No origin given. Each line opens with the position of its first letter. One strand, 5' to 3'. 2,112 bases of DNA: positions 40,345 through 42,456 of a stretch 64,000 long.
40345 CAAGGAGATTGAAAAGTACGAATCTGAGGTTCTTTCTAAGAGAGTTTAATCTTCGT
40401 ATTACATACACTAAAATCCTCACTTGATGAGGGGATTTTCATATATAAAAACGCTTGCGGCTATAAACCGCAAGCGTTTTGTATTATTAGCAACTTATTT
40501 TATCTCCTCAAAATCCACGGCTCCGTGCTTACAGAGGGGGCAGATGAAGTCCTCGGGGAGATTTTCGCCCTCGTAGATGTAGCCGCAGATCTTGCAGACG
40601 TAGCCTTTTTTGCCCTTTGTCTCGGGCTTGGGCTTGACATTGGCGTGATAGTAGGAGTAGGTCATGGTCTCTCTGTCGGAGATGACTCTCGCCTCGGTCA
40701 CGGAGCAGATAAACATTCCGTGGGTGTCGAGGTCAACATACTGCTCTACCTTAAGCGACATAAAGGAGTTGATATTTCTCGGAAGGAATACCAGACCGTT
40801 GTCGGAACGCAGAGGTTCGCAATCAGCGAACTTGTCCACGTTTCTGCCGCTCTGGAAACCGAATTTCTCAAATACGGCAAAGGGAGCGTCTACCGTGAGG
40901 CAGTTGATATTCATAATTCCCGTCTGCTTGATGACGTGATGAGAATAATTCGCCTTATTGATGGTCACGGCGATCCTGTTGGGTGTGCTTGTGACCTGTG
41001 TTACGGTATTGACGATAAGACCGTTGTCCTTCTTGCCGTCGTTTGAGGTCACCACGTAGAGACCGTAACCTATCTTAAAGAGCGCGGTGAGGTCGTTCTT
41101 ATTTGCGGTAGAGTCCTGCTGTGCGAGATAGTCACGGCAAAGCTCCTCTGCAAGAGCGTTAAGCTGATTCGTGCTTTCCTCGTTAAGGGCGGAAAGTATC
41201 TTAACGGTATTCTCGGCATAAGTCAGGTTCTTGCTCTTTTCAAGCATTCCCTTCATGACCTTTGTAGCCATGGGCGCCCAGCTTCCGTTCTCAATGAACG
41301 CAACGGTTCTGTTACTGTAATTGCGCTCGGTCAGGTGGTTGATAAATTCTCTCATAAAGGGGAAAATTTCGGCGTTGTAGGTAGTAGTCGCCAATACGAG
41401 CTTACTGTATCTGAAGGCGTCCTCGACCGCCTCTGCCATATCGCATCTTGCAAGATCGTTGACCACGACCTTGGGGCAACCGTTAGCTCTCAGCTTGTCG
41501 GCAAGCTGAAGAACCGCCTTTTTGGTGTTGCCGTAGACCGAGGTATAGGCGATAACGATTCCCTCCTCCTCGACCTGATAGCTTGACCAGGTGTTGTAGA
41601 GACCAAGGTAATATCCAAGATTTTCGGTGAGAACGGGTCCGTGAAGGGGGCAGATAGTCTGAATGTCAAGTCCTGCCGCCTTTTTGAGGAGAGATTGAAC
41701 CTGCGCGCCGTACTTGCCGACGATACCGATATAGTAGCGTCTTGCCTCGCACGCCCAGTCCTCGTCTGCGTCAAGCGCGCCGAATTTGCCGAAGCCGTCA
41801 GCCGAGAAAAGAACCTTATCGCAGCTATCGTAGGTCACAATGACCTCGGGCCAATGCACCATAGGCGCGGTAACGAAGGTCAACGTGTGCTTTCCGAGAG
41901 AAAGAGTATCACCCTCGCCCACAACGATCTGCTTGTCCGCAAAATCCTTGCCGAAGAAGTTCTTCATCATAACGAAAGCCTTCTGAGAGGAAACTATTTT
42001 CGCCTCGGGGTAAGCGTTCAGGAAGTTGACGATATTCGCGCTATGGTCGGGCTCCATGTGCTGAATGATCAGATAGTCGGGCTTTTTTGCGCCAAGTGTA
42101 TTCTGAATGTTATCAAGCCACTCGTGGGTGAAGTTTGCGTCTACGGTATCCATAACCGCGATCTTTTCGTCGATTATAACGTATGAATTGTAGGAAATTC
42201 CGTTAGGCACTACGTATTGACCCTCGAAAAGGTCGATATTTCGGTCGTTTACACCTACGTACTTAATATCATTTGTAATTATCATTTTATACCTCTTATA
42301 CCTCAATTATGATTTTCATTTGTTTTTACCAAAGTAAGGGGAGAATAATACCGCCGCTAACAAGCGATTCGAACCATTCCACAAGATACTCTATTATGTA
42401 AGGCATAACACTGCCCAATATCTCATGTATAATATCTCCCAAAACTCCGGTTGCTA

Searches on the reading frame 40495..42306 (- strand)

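Call 89: search_protein_families(library=pfam, proteins=[window:40495-42306:-], max_evalue=0.00001)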
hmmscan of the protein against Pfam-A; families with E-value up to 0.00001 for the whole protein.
window:40495-42306:- (603 aa): 5 families
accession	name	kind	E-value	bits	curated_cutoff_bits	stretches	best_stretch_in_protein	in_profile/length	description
PF01613.24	Flavin_Reduct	-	2.5e-31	109.3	27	1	412-557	4-149/153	Flavin reductase like domain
PF19583.5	ODP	-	1.2e-18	68.1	27.2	1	38-223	2-194/194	ODP family beta lactamase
PF21349.2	RUBY_RBDX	-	4.7e-10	39.2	26.5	1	569-600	1-30/30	Rubrerythrin, rubredoxin-like domain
PF00753.33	Lactamase_B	-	7.5e-08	33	22.7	1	39-198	6-173/196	Metallo-beta-lactamase superfamily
PF12724.12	Flavodoxin_5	-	1.1e-07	32.6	27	1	251-355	1-100/145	Flavodoxin domain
